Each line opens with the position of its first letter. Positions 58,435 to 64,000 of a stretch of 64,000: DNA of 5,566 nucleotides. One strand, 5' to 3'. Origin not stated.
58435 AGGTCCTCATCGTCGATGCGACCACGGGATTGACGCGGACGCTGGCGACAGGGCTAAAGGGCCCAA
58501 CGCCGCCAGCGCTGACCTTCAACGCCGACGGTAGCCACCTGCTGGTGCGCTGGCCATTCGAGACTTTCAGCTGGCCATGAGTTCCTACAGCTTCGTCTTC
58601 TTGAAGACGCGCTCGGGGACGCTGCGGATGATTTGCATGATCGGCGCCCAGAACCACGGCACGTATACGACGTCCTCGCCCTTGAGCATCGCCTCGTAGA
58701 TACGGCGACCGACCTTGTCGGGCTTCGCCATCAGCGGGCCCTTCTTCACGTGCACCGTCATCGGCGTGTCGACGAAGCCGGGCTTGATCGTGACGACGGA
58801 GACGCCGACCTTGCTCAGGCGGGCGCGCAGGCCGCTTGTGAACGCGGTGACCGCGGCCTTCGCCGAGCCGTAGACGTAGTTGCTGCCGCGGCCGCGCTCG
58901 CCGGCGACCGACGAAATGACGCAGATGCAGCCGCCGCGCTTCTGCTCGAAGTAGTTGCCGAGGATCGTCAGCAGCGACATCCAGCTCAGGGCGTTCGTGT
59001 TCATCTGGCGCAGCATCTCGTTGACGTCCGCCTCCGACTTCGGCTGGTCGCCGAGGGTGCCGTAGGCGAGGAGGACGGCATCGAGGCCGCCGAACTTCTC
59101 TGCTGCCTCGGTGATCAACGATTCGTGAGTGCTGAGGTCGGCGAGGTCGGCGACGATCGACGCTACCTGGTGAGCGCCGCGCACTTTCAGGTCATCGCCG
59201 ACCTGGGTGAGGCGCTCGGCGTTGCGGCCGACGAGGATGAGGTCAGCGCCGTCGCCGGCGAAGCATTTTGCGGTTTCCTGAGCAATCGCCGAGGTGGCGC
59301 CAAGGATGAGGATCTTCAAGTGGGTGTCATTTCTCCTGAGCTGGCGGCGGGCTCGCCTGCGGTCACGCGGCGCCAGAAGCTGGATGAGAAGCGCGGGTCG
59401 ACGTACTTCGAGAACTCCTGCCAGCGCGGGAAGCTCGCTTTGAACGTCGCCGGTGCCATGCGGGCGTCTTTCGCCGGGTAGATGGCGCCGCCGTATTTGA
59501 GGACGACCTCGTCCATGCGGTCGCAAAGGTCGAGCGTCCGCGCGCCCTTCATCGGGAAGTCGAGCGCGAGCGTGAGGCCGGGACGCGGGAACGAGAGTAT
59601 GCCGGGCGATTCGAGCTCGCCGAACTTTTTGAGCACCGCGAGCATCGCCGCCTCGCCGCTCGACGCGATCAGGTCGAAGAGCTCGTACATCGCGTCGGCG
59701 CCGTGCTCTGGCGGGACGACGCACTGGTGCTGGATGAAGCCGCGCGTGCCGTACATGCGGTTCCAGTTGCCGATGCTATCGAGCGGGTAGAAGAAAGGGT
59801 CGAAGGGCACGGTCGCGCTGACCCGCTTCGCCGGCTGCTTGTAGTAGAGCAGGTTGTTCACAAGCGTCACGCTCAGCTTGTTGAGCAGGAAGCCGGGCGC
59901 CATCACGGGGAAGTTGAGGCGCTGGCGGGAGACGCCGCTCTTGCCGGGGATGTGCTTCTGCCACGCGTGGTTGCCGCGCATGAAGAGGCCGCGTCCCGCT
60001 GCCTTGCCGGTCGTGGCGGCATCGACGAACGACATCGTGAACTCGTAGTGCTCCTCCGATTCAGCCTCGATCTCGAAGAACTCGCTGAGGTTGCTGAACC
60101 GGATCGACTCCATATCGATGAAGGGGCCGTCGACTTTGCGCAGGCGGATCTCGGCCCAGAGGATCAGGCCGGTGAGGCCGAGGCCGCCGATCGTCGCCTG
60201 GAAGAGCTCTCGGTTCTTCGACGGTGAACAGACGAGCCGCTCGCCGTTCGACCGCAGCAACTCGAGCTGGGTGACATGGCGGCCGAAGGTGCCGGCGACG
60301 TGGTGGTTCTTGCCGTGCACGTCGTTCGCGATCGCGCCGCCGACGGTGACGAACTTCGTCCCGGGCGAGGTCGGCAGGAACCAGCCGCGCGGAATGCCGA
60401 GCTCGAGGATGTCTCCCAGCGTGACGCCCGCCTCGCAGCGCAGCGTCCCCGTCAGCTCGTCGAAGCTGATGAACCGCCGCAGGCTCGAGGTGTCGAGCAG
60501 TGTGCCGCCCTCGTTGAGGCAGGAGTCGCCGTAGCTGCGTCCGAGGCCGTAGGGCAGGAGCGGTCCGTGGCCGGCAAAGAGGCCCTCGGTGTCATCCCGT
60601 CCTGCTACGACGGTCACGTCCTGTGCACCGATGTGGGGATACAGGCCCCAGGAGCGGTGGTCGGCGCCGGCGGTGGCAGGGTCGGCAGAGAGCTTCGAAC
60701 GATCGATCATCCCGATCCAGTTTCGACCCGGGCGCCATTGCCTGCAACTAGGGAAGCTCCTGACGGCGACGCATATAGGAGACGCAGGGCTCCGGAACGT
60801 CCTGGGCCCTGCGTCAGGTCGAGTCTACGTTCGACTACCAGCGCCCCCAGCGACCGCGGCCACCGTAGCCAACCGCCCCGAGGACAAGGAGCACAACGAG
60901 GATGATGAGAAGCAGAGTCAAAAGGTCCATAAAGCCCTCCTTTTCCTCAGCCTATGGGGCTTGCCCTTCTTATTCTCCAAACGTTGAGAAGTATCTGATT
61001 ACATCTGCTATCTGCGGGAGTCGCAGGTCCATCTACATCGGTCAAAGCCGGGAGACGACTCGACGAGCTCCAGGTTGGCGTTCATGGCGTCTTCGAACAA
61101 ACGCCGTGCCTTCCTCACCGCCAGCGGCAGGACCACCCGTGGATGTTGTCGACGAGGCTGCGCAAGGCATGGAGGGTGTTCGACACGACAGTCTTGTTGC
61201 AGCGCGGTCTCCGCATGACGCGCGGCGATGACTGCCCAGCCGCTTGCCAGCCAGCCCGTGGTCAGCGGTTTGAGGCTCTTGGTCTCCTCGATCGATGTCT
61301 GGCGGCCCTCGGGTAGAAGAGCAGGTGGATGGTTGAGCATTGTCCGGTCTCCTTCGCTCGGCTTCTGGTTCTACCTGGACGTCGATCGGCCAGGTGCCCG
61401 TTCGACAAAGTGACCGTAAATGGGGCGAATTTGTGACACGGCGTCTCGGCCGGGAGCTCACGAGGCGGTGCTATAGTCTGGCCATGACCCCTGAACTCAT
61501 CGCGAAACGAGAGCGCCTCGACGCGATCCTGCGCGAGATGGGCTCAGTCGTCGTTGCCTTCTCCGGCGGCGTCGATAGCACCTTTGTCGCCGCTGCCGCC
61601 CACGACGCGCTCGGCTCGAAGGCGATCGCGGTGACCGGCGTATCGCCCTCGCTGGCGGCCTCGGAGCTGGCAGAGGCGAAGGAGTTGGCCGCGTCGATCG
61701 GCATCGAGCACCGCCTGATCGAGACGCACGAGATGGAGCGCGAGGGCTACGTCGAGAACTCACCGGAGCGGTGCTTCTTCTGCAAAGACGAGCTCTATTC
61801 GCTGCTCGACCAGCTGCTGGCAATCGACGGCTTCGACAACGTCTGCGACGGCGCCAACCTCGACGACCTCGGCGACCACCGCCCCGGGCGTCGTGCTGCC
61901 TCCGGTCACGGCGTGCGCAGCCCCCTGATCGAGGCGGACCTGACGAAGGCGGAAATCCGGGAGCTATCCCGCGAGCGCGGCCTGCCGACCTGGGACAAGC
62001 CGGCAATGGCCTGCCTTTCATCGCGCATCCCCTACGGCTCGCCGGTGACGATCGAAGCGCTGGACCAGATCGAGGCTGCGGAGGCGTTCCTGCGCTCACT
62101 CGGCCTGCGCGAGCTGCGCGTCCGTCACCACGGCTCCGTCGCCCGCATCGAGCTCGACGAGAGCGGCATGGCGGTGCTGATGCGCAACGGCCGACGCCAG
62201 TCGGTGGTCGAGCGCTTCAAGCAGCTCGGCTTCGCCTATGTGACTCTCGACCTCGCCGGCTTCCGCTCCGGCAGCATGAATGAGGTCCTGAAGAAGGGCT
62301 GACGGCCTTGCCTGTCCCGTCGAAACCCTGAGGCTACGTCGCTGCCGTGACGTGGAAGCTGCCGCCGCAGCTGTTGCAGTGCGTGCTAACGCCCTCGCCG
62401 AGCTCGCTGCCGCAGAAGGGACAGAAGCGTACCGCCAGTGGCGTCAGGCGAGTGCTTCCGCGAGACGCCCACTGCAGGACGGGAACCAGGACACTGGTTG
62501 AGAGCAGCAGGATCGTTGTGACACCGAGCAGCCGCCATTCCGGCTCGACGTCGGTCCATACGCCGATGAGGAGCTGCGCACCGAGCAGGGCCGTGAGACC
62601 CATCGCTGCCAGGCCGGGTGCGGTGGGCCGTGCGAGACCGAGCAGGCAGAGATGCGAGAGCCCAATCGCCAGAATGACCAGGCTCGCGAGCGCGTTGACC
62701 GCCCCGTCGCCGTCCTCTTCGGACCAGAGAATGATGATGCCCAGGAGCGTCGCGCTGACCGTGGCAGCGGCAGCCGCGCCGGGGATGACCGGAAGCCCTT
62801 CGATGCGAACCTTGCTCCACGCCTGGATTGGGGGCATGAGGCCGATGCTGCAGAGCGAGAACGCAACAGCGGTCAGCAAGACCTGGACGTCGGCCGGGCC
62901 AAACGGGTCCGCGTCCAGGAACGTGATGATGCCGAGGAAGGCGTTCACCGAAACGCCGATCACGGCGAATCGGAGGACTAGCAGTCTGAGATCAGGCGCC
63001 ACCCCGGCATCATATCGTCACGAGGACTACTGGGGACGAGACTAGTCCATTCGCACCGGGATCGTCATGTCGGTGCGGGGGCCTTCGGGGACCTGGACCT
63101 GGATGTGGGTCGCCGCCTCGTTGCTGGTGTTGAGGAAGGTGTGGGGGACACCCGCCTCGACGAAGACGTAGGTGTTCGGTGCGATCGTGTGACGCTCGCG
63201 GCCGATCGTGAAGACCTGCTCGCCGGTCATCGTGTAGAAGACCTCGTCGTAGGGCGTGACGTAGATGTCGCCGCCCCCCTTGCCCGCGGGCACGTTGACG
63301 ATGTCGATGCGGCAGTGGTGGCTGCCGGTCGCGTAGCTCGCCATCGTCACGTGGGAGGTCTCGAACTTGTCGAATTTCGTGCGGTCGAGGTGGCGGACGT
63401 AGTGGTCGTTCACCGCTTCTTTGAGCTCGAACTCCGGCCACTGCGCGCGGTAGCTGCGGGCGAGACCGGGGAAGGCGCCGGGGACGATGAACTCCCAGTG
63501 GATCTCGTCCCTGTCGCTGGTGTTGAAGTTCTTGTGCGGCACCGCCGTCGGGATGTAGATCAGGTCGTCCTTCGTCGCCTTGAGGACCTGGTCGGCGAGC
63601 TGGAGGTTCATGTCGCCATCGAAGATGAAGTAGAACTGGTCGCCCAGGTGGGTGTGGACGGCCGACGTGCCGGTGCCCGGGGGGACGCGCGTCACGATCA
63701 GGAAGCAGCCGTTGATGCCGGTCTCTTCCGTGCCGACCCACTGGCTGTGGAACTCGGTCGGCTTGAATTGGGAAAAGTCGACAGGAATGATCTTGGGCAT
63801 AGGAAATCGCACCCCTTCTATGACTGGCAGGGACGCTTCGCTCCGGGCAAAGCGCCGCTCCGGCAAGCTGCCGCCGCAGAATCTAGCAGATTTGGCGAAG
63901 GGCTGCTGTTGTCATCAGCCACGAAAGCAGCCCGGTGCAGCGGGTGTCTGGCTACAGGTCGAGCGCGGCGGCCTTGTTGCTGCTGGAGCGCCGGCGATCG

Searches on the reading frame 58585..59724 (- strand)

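Call 77: search_protein_families(library=pfam, proteins=[window:58585-59724:-], max_evalue=0.0001)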
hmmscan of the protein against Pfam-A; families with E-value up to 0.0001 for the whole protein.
window:58585-59724:- (379 aa): 3 families
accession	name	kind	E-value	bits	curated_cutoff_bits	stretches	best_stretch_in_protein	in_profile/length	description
PF00106.31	adh_short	-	6.7e-37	127.3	26.6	1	138-327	3-191/195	short chain dehydrogenase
PF13561.12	adh_short_C2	-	2.3e-26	93.3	27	1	142-331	1-189/236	Enoyl-(Acyl carrier protein) reductase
PF08659.16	KR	-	4.3e-11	43.5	22.6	1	138-302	3-166/180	KR domain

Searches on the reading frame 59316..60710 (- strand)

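Call 77: search_protein_families(library=pfam, proteins=[window:59316-60710:-], max_evalue=0.0001)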
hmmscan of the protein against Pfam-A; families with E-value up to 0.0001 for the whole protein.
window:59316-60710:- (464 aa): 1 family
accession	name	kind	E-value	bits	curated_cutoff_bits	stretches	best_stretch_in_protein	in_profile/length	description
PF01565.28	FAD_binding_4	-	2.2e-20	73.2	26.4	1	50-162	26-139/139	FAD binding domain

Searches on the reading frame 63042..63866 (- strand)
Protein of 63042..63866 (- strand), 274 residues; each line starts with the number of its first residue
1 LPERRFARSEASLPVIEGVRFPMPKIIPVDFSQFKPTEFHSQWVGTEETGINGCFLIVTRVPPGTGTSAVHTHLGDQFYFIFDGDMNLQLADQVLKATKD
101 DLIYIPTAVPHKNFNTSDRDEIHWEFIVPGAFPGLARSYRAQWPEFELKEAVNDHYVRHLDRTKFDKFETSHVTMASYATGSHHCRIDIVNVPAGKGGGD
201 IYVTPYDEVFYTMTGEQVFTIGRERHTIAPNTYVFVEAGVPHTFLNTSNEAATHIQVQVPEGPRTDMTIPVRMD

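Call 77: search_protein_families(library=pfam, proteins=[window:63042-63866:-], max_evalue=0.0001)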
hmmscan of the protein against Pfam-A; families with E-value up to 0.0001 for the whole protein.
window:63042-63866:- (274 aa): 2 families
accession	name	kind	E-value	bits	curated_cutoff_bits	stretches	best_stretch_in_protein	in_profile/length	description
PF07883.17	Cupin_2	-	1.7e-23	82.6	27.2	2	59-123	3-65/70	Cupin domain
PF02311.25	AraC_binding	-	4.3e-07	30.2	21.1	0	208-253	25-70/135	AraC-like ligand binding domain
